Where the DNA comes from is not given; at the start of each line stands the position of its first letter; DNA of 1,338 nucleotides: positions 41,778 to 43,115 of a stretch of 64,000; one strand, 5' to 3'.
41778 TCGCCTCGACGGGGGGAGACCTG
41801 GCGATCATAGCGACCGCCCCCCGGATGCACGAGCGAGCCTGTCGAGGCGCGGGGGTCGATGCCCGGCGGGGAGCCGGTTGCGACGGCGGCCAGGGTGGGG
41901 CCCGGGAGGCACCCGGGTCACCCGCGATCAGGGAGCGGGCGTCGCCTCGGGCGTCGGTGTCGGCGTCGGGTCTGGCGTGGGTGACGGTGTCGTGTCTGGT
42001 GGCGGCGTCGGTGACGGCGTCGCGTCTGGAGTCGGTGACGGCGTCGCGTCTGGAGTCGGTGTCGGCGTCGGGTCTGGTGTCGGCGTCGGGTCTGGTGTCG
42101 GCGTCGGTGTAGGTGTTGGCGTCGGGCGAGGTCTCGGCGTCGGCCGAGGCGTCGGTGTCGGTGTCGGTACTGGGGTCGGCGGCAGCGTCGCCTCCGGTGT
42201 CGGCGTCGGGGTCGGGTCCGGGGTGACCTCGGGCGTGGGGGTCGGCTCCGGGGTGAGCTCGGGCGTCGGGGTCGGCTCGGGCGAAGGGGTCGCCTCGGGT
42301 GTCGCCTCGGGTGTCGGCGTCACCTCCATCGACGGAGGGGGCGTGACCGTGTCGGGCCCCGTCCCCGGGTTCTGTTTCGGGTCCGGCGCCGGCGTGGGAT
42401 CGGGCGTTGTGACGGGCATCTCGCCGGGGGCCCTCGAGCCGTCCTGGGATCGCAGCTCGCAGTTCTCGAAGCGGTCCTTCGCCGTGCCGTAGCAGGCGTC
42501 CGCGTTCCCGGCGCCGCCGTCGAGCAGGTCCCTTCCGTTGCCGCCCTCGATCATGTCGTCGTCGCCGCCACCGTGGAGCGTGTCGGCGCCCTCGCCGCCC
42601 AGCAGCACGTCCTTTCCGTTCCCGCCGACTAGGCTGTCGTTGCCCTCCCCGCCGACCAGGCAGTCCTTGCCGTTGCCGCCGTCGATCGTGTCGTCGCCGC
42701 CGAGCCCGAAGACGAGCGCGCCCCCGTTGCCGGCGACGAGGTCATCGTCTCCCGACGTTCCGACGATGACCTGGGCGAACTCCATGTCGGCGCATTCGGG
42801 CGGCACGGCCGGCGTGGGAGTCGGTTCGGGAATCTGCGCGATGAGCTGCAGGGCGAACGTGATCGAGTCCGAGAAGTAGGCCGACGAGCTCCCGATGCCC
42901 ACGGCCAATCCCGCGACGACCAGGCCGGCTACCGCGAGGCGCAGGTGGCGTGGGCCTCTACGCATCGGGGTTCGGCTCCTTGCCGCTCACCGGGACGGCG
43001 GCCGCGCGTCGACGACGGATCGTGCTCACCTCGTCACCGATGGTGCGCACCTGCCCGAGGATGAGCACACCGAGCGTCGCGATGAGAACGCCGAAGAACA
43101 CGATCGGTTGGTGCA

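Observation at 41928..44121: SipW-TasA-type matrix protein operon with an RTX-like, Pro/Thr-repeat second substrate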

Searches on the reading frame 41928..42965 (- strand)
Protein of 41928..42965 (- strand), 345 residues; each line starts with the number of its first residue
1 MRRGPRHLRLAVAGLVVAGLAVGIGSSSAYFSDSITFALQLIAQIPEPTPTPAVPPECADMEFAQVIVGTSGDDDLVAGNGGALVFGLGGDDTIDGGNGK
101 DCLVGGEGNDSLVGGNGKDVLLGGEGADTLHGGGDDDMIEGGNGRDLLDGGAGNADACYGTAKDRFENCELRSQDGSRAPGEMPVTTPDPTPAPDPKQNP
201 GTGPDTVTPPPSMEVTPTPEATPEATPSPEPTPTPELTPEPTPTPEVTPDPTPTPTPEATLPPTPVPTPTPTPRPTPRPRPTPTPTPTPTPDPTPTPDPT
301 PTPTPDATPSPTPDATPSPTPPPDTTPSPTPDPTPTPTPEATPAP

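Call 3: search_protein_families(library=ncbifam, proteins=[window:41928-42965:-], max_evalue=1)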
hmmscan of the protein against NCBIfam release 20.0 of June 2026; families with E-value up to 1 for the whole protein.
window:41928-42965:- (345 aa): 9 families
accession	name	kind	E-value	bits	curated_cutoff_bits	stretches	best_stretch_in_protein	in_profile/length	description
NF033943.0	RTX_toxin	subfamily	1.7e-13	49.7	1000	1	64-154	687-787/930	RTX family hemolysin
NF033203.1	entero_EhxA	exception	1.5e-10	39.9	2000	1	67-160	741-834/997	enterohemolysin EhxA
NF046115.1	Ca_rpt_SMc04171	equivalog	1.9e-09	37.2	625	1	65-137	415-487/574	SMc04171 family calcium-binding repeat protein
NF035945.1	Zn_serralysin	subfamily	4.9e-07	29.3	500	2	113-165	323-375/462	serralysin family metalloprotease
NF053766.1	ZapA_metallo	exception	1e-06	28.1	940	2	104-165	334-395/483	ZapA family metalloprotease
NF050046.1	PueAB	exception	1e-06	27.5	670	2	62-132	485-557/616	polyurethane esterase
TIGR04088.1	cognate_SipW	domain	0.01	16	19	1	14-34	2-22/34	SipW-dependent-type signal peptide-containing protein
NF058668.1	small_QAALIT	equivalog_domain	0.015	15.5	24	1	35-53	11-29/33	QAALIT motif small membrane protein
NF052454.1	BtaGlycanEglC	equivalog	0.22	10.4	700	1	77-139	95-159/459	endo-1,3-1,4-beta-glycanase EglC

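Call 4: search_protein_families(library=pfam, proteins=[window:41928-42965:-], max_evalue=1)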
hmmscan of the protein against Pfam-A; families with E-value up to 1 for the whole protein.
window:41928-42965:- (345 aa): 1 family
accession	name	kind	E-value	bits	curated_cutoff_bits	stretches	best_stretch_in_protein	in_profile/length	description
PF00353.25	HemolysinCabind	-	8.1e-27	93.2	23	6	105-139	2-36/36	RTX calcium-binding nonapeptide repeat (4 copies)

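Call 36: list_cluster_members(proteins=[P0001, P0006, window:41928-42965:-])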
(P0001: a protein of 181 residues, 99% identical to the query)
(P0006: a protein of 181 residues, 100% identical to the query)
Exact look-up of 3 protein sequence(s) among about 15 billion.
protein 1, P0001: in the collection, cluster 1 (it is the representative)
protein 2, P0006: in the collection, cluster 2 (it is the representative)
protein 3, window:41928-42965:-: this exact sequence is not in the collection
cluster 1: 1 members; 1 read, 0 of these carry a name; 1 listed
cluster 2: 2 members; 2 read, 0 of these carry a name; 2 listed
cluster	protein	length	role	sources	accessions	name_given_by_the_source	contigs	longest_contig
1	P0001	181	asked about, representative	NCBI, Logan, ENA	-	-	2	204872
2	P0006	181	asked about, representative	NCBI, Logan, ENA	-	-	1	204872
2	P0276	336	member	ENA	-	-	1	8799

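Call 50: search_protein_families(library=ncbifam, alignment_id=A5, max_evalue=0.05)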
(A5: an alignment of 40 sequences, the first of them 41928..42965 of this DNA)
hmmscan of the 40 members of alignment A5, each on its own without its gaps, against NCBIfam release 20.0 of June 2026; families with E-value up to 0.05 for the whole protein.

A. member 1, window:41928-42965:- (345 aa): 8 families
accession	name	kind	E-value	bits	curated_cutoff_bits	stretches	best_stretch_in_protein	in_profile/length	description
NF033943.0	RTX_toxin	subfamily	1.7e-13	49.7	1000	1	64-154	687-787/930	RTX family hemolysin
NF033203.1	entero_EhxA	exception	1.5e-10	39.9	2000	1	67-160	741-834/997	enterohemolysin EhxA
NF046115.1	Ca_rpt_SMc04171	equivalog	1.9e-09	37.2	625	1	65-137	415-487/574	SMc04171 family calcium-binding repeat protein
NF035945.1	Zn_serralysin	subfamily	4.9e-07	29.3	500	1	113-165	323-375/462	serralysin family metalloprotease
NF053766.1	ZapA_metallo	exception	1e-06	28.1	940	2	104-165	334-395/483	ZapA family metalloprotease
NF050046.1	PueAB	exception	1e-06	27.5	670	1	62-132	485-557/616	polyurethane esterase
TIGR04088.1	cognate_SipW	domain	0.01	16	19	1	14-34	2-22/34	SipW-dependent-type signal peptide-containing protein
NF058668.1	small_QAALIT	equivalog_domain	0.015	15.5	24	1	35-53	11-29/33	QAALIT motif small membrane protein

B. families by the number of members that match (of 40 scanned): 20 families
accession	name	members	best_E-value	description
NF033943.0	RTX_toxin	40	1e-22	RTX family hemolysin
NF046115.1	Ca_rpt_SMc04171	40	2.3e-20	SMc04171 family calcium-binding repeat protein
NF033203.1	entero_EhxA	40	8.1e-19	enterohemolysin EhxA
NF053766.1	ZapA_metallo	40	3.7e-12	ZapA family metalloprotease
NF035945.1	Zn_serralysin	40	1.9e-11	serralysin family metalloprotease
NF050046.1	PueAB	40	2.1e-10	polyurethane esterase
NF052454.1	BtaGlycanEglC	30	7.2e-07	endo-1,3-1,4-beta-glycanase EglC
NF038329.2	gly_rich_SclB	12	0.0022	LPXTG-anchored collagen-like adhesin Scl2/SclB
TIGR04088.1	cognate_SipW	10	1.8e-05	SipW-dependent-type signal peptide-containing protein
TIGR02899.1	spore_safA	2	2.8e-07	SafA/ExsA family spore coat assembly protein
NF037973.1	metallo_SslE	2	0.0003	lipoprotein metalloprotease SslE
NF008050.0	PRK10783.1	2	0.012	murein transglycosylase D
NF051884.1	ProteaseSapA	2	0.012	protease SapA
NF041208.1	celldiv_DipM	1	0.00026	cell division endopeptidase DipM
NF050804.1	CellDivDipMCaul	1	0.00041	cell division endopeptidase DipM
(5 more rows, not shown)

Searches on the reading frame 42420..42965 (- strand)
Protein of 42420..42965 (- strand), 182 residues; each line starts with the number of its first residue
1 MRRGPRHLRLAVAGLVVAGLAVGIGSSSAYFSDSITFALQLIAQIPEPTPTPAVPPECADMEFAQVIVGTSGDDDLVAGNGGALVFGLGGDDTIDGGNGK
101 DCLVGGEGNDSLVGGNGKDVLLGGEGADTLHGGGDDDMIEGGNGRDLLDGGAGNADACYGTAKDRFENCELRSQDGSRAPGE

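Call 47: find_homologous_proteins(query=window:42420-42965:-, max_evalue=0.00001)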
Query seq(182 aa) (182 aa): 493 proteins with E <= 0.00001 among 2325 candidates; the best 120 are listed.
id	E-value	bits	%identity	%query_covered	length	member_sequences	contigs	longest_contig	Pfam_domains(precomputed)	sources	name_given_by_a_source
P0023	6.1e-58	214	76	74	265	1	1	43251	PF00353.26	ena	-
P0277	2.1e-57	212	64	86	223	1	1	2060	PF00353.26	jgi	-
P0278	2.9e-57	212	59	98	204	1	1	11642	PF00353.26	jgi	-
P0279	8.8e-53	197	73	69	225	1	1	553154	PF00353.26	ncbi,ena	-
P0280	9.8e-53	197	72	81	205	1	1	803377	PF00353.26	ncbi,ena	-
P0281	1.4e-51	193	70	63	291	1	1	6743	PF00353.26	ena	-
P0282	3.5e-51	192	57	98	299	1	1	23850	PF01476.27,PF00353.26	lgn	-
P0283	9.0e-50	187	64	85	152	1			PF00353.26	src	-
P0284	1.6e-49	186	58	96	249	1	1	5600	PF00353.26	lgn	-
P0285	1.8e-49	186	58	87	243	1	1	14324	PF00353.26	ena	-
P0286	8.8e-49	184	59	90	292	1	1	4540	PF00801.27,PF05887.17,PF00353.26,PF18911.7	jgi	jgi:Ca2+-binding RTX toxin-like protein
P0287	3.1e-46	176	73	63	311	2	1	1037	PF00717.29,PF00353.26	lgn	-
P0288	3.8e-45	172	70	71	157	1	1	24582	PF00353.26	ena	-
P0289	1.2e-44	170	56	97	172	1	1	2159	PF00353.26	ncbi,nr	ncbi:MAG TPA: hypothetical protein VK194_10690, partial [Candidatus Deferrimicrobium sp.]|nr:hypothe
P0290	1.7e-42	163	59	92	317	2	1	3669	PF01476.27,PF00353.26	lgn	-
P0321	5.6e-25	106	43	91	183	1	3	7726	PF00353.26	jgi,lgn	jgi:predicted ribosomally synthesized peptide with SipW-like signal peptide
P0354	6.4e-20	90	41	85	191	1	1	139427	PF00353.26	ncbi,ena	-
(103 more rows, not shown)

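Call 51: find_encoding_contigs(protein=P0354, flank=5000, max_places=2)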
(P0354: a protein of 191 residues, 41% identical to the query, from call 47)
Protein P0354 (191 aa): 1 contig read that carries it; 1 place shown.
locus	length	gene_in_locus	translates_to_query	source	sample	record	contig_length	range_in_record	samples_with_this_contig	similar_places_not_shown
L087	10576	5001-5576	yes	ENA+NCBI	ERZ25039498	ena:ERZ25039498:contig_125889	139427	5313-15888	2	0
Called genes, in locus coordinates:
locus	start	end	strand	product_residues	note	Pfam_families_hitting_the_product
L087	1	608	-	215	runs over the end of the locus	PF01300:Sua5_yciO_yrdC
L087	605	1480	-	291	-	PF17827:PrmC_N, PF03602:Cons_hypoth95 (weak), PF05175:MTS, PF08241:Methyltransf_11 (faint), PF08242:Methyltransf_12 (faint), PF13649:Methyltransf_25, PF13847:Methyltransf_31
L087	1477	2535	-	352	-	PF03462:PCRF, PF00472:RF-1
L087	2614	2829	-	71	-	PF01197:Ribosomal_L31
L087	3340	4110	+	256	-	-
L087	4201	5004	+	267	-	-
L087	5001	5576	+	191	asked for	PF00353:HemolysinCabind (weak)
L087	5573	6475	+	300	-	-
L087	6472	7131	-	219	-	PF00072:Response_reg, PF00196:GerE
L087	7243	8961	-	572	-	PF13581:HATPase_c_2 (weak), PF02518:HATPase_c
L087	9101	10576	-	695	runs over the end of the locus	PF07498:Rho_N, PF07497:Rho_RNA_bind, PF00006:ATP-synt_ab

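Call 52: find_encoding_contigs(protein=P0321, flank=5000, max_places=2)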
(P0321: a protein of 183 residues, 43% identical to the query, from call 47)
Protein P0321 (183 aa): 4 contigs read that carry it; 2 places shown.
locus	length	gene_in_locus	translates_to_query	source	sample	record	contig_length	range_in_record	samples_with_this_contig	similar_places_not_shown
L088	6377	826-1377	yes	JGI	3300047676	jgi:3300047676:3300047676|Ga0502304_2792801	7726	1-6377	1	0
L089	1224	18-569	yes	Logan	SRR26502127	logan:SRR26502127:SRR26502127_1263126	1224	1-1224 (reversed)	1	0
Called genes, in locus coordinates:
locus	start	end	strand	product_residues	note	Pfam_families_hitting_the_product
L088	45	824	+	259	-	-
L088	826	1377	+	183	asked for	PF00353:HemolysinCabind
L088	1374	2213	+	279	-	-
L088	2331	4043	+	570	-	PF02518:HATPase_c, PF13581:HATPase_c_2 (weak)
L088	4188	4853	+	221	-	PF00072:Response_reg, PF00196:GerE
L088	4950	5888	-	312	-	PF01545:Cation_efflux, PF16916:ZT_dimer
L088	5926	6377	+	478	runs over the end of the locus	PF00982:Glyco_transf_20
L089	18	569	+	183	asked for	PF00353:HemolysinCabind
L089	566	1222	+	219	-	?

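Call 53: find_encoding_contigs(protein=P0282, flank=5000, max_places=2)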
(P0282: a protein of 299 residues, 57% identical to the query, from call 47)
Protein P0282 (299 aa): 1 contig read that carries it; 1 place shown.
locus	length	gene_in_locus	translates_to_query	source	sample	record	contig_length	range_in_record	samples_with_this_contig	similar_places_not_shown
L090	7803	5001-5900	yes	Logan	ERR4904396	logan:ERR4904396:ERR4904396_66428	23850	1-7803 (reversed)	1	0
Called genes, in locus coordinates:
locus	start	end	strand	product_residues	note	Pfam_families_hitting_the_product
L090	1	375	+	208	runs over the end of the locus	PF00528:BPD_transp_1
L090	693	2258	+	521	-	PF07730:HisKA_3, PF13581:HATPase_c_2 (weak), PF02518:HATPase_c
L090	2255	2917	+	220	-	PF00072:Response_reg, PF00196:GerE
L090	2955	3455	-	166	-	-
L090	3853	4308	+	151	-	-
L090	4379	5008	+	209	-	-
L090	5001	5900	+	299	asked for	PF00353:HemolysinCabind, PF01476:LysM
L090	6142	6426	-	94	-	-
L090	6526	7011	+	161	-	PF25213:HVO_A0261_N (faint), PF01047:MarR, PF12802:MarR_2, PF13463:HTH_27 (weak)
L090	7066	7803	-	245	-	?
